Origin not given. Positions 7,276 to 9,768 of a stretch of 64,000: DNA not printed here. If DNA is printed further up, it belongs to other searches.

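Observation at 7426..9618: CpaE(TadZ)-CpaF(TadA) single-polypeptide fusion in a non-canonically ordered tad locus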

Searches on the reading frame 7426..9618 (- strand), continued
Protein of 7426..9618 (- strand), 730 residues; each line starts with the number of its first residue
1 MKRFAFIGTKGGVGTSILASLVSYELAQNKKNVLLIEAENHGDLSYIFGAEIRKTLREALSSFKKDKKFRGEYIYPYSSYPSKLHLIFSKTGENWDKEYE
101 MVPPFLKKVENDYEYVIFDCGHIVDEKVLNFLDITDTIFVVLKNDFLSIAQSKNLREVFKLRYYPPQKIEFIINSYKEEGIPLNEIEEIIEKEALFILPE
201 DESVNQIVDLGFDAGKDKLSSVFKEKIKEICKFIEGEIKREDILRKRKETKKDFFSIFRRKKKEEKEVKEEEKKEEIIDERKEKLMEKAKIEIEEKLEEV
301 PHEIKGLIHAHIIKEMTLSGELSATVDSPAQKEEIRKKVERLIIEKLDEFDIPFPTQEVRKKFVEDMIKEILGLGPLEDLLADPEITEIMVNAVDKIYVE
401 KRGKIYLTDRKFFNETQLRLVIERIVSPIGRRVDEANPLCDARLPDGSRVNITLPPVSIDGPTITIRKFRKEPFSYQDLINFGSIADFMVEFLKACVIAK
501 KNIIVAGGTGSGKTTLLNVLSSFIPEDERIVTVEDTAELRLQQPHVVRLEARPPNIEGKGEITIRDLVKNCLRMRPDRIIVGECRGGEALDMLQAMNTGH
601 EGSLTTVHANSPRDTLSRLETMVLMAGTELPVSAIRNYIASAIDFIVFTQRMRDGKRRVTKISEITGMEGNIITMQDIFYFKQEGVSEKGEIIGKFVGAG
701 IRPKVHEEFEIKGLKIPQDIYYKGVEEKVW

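Call 37: search_protein_families(library=pfam, proteins=[L001:19617-21116:+, L001:21216-21392:+, L001:21392-21541:+, L001:21547-22176:+, L001:18527-19624:+], max_evalue=0.1)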
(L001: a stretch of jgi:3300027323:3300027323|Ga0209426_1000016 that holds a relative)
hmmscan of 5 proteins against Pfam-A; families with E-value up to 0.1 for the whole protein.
L001:19617-21116:+ (500 aa): 0 families

L001:21216-21392:+ (59 aa): 1 family
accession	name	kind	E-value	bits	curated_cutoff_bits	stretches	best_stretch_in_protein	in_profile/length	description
PF04964.19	Flp_Fap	-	0.094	13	32.2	0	9-26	2-19/46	Flp/Fap pilin component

L001:21392-21541:+ (50 aa): 2 families
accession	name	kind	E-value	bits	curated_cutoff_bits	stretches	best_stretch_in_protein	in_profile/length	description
PF04964.19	Flp_Fap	-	2.9e-05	24.2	32.2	1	3-40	1-38/46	Flp/Fap pilin component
PF14029.11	DUF4244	-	0.049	13.5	27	1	4-39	7-38/54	Protein of unknown function (DUF4244)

L001:21547-22176:+ (210 aa): 1 family
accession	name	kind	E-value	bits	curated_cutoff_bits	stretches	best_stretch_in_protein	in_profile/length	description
PF07811.17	TadE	-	2.7e-07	31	22.9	1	8-48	1-41/43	TadE-like protein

L001:18527-19624:+ (366 aa): 4 families
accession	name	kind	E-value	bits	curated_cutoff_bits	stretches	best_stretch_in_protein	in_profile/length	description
PF16976.10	RcpC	-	2e-19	70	28.8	1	110-249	3-114/114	Flp pilus assembly protein RcpC/CpaB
PF08666.17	SAF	-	4.5e-10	40.4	21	1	41-100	2-61/63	SAF domain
PF13144.11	ChapFlgA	-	0.001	19.5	23.8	1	41-101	2-60/122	Chaperone for flagella basal body P-ring formation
PF00856.33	SET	-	0.075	13.9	22.4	0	79-97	83-101/105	SET domain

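Call 54: predict_structure(alignment_id=A1)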
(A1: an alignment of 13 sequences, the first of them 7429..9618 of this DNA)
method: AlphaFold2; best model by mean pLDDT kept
length: 730 residues; sequences in the alignment: 13
mean_pLDDT: 76.1   pTM: 0.58
mean pLDDT of the five models: 76.1, 72.0, 70.3, 69.6, 68.4
residues with pLDDT >= 90: 68; 70-90: 472; 50-70: 126; < 50: 64
segments of 3 or more residues with pLDDT < 50: 251-297, 553-561, 727-730
pLDDT, mean of each block of 10 residues (from residue 1): 92 87 86 84 74 80 77 69 78 71 85 91 82 90 91 87 87 89 87 88 74 66 87 88 75 37 36 44 42 43 80 74 62 83 85 79 87 86 85 89 80 86 80 80 75 82 83 79 84 89 82 82 82 59 58 46 57 72 64 67 64 84 71 81 87 77 82 83 64 71 85 84 57
secondary structure, 60 per line:
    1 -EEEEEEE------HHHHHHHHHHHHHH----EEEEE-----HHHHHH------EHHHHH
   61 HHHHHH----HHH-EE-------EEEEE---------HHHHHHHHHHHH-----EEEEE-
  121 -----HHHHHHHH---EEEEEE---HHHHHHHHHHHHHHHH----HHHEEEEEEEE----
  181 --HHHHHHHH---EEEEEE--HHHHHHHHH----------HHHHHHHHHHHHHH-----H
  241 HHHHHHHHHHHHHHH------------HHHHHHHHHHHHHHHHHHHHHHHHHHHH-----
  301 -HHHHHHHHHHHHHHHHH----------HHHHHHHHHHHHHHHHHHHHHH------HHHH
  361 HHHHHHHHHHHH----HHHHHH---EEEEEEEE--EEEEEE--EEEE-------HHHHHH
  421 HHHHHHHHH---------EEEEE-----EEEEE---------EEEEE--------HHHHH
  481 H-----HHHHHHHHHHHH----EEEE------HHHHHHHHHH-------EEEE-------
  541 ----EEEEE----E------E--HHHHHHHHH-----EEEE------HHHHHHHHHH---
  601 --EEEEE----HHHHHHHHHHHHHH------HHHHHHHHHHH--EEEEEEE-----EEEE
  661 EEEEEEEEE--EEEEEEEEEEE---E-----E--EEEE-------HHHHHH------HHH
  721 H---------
elements in order (helices of 4 or more, strands of 3 or more residues): E2-8 H15-28 E33-37 H43-48 H56-66 E84-88 H98-109 E115-119 H126-133 E137-142 H146-161 E169-176 H183-190 E194-199 H202-210 H221-234 H240-255 H268-295 H302-318 H329-350 H357-372 H377-382 E386-393 E396-401 E404-407 H415-429 E439-443 E449-453 E463-467 H476-481 H487-498 E503-506 H513-522 E530-533 E545-549 H564-572 E578-581 H588-597 E603-607 H612-625 H632-642 E645-651 E657-669 E672-682 E695-698 H706-711 H718-721

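Call 56: search_protein_families(library=pfam, proteins=[L016:4011-6173:+, L038:9047-11287:+, L023:8771-12616:+, L026:9422-11182:+, L040:9512-11242:+, L015:9689-11347:+, L047:2539-4224:+, L055:56-1798:+, L003:1942-4467:+], max_evalue=0.0001)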
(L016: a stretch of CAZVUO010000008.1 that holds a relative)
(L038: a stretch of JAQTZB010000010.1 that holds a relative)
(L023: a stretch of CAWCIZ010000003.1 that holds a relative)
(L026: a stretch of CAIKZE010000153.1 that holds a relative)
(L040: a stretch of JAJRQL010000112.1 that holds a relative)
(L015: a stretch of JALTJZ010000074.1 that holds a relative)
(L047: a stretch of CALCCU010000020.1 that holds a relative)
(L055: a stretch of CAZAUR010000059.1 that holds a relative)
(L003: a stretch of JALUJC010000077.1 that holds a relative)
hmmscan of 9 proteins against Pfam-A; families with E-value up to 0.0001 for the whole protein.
L016:4011-6173:+ (721 aa): 14 families
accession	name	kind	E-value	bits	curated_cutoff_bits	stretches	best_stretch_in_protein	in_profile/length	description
PF00437.27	T2SSE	-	1.1e-66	225.4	24.9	1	370-648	3-276/370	Type II/IV secretion system protein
PF01656.29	CbiA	-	7.4e-14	52.2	25.4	1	33-243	3-123/125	CobQ/CobB/MinD/ParA nucleotide binding domain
PF10609.15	ParA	-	2.9e-09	37.2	27.1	1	31-80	6-55/246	NUBPL iron-transfer P-loop NTPase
PF13614.12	AAA_31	-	1.7e-07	31.8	27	1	35-174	8-150/177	AAA domain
PF13401.12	AAA_22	-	2.9e-07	31.3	27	0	496-550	2-42/130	AAA domain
PF20720.3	nSTAND3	-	6.9e-07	29.5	27.2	0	495-537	14-57/155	Novel STAND NTPase 3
PF00005.33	ABC_tran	-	8.4e-07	30.1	25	0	495-532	8-45/137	ABC transporter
PF13191.12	AAA_16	-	1.4e-05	26.1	32.6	0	487-541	12-64/167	AAA ATPase domain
PF06414.18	Zeta_toxin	-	2.6e-05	24.2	22.3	0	499-530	17-48/199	Zeta toxin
PF13604.12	AAA_30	-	2.9e-05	24.3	27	0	497-529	17-49/191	AAA domain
PF24883.2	NPHP3_N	-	5.1e-05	24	24.8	0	30-99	24-86/164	Nephrocystin 3, N-terminal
PF25199.1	nSTAND_NTPase5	-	5.7e-05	23.4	34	0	496-534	39-79/145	Novel STAND NTPase 5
PF09140.17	MipZ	-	9.2e-05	22.3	20.7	0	30-74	2-46/262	ATPase MipZ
PF13245.12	AAA_19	-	9.6e-05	23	25.1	0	497-526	10-39/134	AAA domain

L038:9047-11287:+ (747 aa): 5 families
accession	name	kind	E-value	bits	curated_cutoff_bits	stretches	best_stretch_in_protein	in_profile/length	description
PF00437.27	T2SSE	-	5.2e-63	213.4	24.9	1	387-665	4-279/370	Type II/IV secretion system protein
PF01656.29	CbiA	-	4.5e-12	46.5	25.4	1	21-237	1-123/125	CobQ/CobB/MinD/ParA nucleotide binding domain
PF13614.12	AAA_31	-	1.2e-06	29.1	27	1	19-185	2-169/177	AAA domain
PF20720.3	nSTAND3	-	7.1e-06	26.2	27.2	0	514-553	17-57/155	Novel STAND NTPase 3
PF05729.18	NACHT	-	2.8e-05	24.4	26.7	0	27-85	8-64/167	NACHT domain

L023:8771-12616:+ (1282 aa): 3 families
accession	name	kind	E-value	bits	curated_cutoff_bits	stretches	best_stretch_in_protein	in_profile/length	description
PF00437.27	T2SSE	-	4.9e-64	216.7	24.9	1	648-923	4-276/370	Type II/IV secretion system protein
PF00482.28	T2SSF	-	5.8e-19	68.7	25.2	1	1114-1239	1-123/125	Type II secretion system (T2SS), protein F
PF01656.29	CbiA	-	7.1e-07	29.7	25.4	1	316-503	2-113/125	CobQ/CobB/MinD/ParA nucleotide binding domain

L026:9422-11182:+ (587 aa): 3 families
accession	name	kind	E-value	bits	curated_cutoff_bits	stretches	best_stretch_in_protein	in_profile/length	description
PF00437.27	T2SSE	-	6.1e-66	223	24.9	1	235-521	4-287/370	Type II/IV secretion system protein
PF00498.31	FHA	-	1.5e-14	54.6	20.7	1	24-90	1-67/67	FHA domain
PF16697.10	Yop-YscD_cpl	-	1.2e-11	45.1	33.2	1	18-94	13-88/94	Inner membrane component of T3SS, cytoplasmic domain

L040:9512-11242:+ (577 aa): 3 families
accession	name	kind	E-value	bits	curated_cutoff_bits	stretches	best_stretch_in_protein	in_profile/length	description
PF00437.27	T2SSE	-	3.2e-64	217.4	24.9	1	228-505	4-276/370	Type II/IV secretion system protein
PF00498.31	FHA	-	2.2e-11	44.4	20.7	1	31-93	3-67/67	FHA domain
PF16697.10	Yop-YscD_cpl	-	6.7e-06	26.7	33.2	1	25-102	15-93/94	Inner membrane component of T3SS, cytoplasmic domain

L015:9689-11347:+ (553 aa): 3 families
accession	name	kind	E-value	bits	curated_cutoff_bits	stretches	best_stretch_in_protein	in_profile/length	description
PF00437.27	T2SSE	-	1.8e-61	208.3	24.9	1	201-477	4-275/370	Type II/IV secretion system protein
PF00498.31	FHA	-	1e-12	48.7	20.7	1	26-89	2-66/67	FHA domain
PF16697.10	Yop-YscD_cpl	-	6e-06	26.9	33.2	1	23-95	17-89/94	Inner membrane component of T3SS, cytoplasmic domain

L047:2539-4224:+ (562 aa): 3 families
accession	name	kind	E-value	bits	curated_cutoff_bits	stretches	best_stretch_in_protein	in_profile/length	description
PF00437.27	T2SSE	-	1.6e-61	208.5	24.9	1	212-488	4-275/370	Type II/IV secretion system protein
PF00498.31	FHA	-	6.2e-09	36.6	20.7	1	28-91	2-67/67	FHA domain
PF00005.33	ABC_tran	-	9.5e-05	23.5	25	0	332-373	4-45/137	ABC transporter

L055:56-1798:+ (581 aa): 4 families
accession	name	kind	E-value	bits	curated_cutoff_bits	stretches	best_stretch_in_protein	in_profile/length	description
PF00437.27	T2SSE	-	1.4e-63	215.2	24.9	1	230-508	2-275/370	Type II/IV secretion system protein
PF00498.31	FHA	-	9e-10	39.3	20.7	1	31-94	2-66/67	FHA domain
PF16697.10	Yop-YscD_cpl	-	1.5e-06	28.8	33.2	1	20-103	9-92/94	Inner membrane component of T3SS, cytoplasmic domain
PF00005.33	ABC_tran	-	4.6e-05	24.5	25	0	354-395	6-47/137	ABC transporter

L003:1942-4467:+ (842 aa): 3 families
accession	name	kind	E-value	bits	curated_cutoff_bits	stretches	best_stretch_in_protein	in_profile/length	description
PF00437.27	T2SSE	-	1.2e-70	238.4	24.9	1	481-759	4-279/370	Type II/IV secretion system protein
PF01656.29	CbiA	-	2.7e-06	27.8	25.4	0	53-141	1-54/125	CobQ/CobB/MinD/ParA nucleotide binding domain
PF13614.12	AAA_31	-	7.3e-05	23.2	27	0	51-89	2-39/177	AAA domain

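Call 71: find_encoding_contigs(protein=P0029, flank=10000, max_places=1)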
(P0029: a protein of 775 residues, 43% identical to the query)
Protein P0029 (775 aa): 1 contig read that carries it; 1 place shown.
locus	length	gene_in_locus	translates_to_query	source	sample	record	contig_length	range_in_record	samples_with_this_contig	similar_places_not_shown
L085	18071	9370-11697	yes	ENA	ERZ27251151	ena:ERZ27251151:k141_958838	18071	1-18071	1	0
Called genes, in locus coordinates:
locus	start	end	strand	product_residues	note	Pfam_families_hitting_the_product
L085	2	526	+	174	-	?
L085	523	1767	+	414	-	-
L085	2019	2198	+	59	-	PF04964:Flp_Fap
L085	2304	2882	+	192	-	-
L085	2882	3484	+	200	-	PF01478:Peptidase_A24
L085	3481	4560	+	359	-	PF08666:SAF, PF16976:RcpC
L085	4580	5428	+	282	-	PF00482:T2SSF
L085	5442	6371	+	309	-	PF00482:T2SSF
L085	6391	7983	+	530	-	PF13174:TPR_6 (faint), PF13428:TPR_14 (faint), PF13181:TPR_8 (faint), PF13432:TPR_16 (faint), PF14559:TPR_19 (faint), PF00515:TPR_1 (weak), PF07719:TPR_2 (weak)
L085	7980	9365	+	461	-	PF13629:T2SS-T3SS_pil_N, PF00263:Secretin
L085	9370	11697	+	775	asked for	PF00437:T2SSE, PF27713:UCP018868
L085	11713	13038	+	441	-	-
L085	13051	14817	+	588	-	-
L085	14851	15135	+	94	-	-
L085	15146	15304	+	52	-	PF04964:Flp_Fap (weak)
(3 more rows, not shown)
